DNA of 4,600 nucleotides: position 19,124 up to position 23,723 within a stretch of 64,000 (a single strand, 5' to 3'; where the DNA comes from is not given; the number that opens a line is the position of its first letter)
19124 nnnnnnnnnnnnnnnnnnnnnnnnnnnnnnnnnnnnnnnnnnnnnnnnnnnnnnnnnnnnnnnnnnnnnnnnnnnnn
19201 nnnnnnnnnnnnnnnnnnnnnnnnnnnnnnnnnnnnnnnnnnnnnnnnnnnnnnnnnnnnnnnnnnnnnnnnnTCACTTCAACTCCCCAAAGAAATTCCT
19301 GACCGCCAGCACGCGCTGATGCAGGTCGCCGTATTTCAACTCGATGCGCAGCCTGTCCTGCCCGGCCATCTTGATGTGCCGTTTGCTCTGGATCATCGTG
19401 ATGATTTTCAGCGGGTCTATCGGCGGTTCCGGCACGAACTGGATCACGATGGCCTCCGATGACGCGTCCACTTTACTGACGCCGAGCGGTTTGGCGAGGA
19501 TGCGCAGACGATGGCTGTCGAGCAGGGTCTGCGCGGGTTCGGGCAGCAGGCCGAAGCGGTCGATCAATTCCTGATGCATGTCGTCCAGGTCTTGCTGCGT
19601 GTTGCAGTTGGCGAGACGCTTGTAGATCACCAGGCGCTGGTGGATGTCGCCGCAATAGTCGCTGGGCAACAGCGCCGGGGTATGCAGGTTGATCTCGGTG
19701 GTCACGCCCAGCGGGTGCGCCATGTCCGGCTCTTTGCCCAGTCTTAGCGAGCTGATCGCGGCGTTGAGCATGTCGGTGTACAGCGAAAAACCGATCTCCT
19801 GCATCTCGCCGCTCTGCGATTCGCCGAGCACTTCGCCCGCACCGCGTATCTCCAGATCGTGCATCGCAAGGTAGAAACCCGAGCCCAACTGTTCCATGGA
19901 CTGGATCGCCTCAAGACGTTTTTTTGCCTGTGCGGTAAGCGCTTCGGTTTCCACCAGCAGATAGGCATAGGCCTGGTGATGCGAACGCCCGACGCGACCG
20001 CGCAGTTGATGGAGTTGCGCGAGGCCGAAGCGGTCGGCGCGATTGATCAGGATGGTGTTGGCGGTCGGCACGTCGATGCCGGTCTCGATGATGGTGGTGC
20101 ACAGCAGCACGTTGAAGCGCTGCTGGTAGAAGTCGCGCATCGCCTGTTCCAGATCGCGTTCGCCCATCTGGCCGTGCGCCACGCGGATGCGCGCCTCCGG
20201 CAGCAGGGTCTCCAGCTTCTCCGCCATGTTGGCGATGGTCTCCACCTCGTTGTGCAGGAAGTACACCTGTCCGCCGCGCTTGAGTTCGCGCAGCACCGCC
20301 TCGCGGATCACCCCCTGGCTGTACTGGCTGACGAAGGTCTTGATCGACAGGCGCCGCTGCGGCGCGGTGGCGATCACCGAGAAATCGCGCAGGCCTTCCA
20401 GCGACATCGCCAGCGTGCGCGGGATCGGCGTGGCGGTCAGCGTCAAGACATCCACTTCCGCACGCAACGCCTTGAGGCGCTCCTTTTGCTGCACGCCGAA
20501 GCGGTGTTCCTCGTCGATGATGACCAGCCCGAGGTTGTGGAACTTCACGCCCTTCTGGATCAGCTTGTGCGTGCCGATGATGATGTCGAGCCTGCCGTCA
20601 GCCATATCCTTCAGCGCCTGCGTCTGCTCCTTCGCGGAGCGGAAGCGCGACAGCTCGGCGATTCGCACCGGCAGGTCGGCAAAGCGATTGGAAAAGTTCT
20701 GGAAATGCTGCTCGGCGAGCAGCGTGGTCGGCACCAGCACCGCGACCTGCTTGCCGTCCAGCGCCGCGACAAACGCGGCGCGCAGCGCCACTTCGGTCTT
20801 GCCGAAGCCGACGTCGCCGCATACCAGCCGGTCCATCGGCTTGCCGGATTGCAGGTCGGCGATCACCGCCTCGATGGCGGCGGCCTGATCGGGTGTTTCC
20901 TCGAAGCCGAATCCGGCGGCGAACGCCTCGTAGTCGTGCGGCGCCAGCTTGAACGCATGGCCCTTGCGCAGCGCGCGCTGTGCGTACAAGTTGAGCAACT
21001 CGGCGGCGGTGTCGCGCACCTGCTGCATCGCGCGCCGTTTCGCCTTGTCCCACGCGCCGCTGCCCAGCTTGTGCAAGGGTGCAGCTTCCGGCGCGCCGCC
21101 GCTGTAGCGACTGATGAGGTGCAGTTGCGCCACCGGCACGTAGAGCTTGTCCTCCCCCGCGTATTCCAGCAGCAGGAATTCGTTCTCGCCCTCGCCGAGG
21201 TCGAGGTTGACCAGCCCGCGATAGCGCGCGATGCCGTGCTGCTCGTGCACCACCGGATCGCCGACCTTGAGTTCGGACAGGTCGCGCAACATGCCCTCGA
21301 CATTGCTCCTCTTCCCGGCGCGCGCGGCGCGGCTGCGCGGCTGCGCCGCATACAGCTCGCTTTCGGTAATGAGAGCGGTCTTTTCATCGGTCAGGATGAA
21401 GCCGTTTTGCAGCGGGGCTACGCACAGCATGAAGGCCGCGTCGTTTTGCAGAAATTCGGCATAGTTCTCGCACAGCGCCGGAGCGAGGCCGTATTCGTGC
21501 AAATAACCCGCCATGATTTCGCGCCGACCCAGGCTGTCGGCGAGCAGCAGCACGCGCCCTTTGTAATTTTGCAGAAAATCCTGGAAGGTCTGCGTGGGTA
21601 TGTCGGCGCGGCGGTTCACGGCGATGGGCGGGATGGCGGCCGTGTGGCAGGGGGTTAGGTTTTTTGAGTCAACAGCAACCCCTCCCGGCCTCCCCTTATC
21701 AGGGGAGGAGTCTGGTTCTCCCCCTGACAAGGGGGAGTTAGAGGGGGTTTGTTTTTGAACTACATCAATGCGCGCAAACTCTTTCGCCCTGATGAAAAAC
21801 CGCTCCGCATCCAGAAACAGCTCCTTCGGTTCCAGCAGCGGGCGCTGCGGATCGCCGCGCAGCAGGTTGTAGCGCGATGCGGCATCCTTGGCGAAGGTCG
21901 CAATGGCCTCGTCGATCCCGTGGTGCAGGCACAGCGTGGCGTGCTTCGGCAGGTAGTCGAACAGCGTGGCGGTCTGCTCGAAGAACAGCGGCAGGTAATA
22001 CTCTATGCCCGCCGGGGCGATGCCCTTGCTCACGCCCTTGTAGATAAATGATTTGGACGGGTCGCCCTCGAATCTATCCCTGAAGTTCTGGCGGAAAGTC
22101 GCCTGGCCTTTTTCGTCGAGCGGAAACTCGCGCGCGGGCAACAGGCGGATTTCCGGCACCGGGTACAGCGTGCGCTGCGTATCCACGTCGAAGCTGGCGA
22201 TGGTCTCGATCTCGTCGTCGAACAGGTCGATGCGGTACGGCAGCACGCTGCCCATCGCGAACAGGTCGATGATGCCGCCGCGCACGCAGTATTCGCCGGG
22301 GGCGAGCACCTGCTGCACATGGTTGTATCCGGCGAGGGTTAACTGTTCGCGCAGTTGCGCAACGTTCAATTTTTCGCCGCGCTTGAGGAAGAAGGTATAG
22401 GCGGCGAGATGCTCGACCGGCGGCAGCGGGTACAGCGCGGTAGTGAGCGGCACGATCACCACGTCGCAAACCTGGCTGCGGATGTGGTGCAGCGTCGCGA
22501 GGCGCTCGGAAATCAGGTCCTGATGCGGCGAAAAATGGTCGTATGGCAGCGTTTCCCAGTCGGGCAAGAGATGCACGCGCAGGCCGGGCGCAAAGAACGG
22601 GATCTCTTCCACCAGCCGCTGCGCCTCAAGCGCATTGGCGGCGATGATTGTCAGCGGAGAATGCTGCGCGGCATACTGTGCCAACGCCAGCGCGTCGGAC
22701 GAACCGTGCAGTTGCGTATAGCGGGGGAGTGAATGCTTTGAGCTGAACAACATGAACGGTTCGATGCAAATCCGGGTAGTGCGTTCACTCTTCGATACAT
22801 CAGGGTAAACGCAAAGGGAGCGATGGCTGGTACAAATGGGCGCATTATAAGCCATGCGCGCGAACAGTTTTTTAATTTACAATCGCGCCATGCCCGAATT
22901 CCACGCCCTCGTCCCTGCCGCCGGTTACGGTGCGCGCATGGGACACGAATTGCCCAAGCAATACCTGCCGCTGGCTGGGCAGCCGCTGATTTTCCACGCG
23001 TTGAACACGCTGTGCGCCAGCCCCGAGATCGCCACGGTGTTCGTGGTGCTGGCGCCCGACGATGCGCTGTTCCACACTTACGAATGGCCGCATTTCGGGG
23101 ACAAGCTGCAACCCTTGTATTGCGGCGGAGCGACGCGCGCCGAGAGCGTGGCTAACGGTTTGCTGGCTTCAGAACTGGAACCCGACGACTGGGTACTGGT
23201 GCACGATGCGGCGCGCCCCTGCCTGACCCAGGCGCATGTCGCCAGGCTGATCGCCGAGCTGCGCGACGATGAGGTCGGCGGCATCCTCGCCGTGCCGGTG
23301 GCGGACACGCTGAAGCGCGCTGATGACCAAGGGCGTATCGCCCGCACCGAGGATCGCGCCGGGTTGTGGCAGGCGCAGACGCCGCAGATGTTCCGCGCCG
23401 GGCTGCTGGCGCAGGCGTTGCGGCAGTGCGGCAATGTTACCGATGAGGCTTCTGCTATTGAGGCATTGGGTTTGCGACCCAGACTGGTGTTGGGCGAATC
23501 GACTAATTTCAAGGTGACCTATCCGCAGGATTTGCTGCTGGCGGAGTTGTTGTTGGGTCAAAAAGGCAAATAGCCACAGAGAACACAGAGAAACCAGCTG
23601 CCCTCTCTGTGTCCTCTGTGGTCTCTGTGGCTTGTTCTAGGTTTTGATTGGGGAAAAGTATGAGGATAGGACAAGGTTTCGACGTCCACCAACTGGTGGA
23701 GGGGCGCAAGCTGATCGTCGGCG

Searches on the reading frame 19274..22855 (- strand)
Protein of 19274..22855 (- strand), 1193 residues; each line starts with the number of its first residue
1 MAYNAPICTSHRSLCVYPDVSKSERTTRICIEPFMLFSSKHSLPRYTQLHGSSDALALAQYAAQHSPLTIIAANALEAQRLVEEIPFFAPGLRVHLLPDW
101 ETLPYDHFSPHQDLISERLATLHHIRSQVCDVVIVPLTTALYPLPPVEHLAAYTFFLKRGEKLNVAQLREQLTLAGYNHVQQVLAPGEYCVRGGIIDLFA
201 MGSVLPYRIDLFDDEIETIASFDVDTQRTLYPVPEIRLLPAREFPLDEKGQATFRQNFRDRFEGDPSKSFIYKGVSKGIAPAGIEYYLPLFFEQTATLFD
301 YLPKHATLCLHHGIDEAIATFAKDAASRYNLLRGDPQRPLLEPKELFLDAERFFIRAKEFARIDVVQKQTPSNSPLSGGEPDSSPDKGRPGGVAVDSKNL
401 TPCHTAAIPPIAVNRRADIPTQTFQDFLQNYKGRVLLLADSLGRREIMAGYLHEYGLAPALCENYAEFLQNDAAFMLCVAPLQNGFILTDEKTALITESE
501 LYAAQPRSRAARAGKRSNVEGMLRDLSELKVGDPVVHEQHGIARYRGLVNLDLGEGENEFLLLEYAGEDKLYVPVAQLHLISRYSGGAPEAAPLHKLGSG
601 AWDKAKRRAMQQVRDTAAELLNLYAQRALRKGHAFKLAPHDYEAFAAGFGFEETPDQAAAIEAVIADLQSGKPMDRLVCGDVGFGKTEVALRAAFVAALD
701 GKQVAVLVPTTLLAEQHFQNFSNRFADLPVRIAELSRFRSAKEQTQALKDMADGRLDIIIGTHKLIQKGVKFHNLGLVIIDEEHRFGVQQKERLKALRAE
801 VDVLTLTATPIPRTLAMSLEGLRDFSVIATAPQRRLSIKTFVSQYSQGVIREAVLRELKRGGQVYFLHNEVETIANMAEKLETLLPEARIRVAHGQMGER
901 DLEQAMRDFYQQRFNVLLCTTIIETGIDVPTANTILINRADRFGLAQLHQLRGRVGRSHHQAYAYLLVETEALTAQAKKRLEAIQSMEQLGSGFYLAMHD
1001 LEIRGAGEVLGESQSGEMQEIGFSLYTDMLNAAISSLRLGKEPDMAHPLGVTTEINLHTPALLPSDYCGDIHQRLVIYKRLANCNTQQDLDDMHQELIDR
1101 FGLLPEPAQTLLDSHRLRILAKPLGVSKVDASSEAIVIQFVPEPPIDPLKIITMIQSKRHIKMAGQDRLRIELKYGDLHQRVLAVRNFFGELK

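Call 40: search_protein_families(library=pfam, proteins=[window:19274-22855:-], max_evalue=0.001)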
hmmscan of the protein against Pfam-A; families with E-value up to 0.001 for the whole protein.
window:19274-22855:- (1193 aa): 9 families
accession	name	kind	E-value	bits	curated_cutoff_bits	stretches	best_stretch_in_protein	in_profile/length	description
PF03461.20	TRCF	-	1.3e-29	102.8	25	1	1057-1150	1-94/95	TRCF domain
PF00270.35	DEAD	-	1.8e-27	96.5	26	1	654-815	1-164/167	DEAD/DEAH box helicase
PF21132.2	MFD_D3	-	6.1e-24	84.2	21.8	1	427-501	1-73/73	MFD, D3 domain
PF00271.37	Helicase_C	-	4.6e-23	82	23.5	1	854-958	6-109/110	Helicase conserved C-terminal domain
PF17757.6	UvrB_inter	-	1.6e-22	79.8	22.9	1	157-244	3-91/91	UvrB interaction domain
PF02559.22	CarD_TRCF_RID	-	1.3e-20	73.7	23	1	529-585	1-57/57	CarD-like/TRCF RID domain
PF04851.21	ResIII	-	1e-12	48.7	22.5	1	653-810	4-162/164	Type III restriction enzyme, res subunit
PF14814.11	UB2H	-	0.00011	22.6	27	1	157-199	1-43/85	Bifunctional transglycosylase second domain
PF00176.29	SNF2-rel_dom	-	0.00097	18.8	24.9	0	673-816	17-169/290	SNF2-related domain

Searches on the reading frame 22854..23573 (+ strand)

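Call 40: search_protein_families(library=pfam, proteins=[window:22854-23573:+], max_evalue=0.001)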
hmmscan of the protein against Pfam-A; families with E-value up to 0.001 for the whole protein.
window:22854-23573:+ (239 aa): 2 families
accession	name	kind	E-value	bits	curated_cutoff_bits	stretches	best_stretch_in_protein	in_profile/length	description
PF01128.25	IspD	-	7.8e-70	235.5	27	1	17-235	2-220/221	2-C-methyl-D-erythritol 4-phosphate cytidylyltransferase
PF12804.13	NTP_transf_3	-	1.5e-12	48.4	27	1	18-142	1-117/160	MobA-like NTP transferase domain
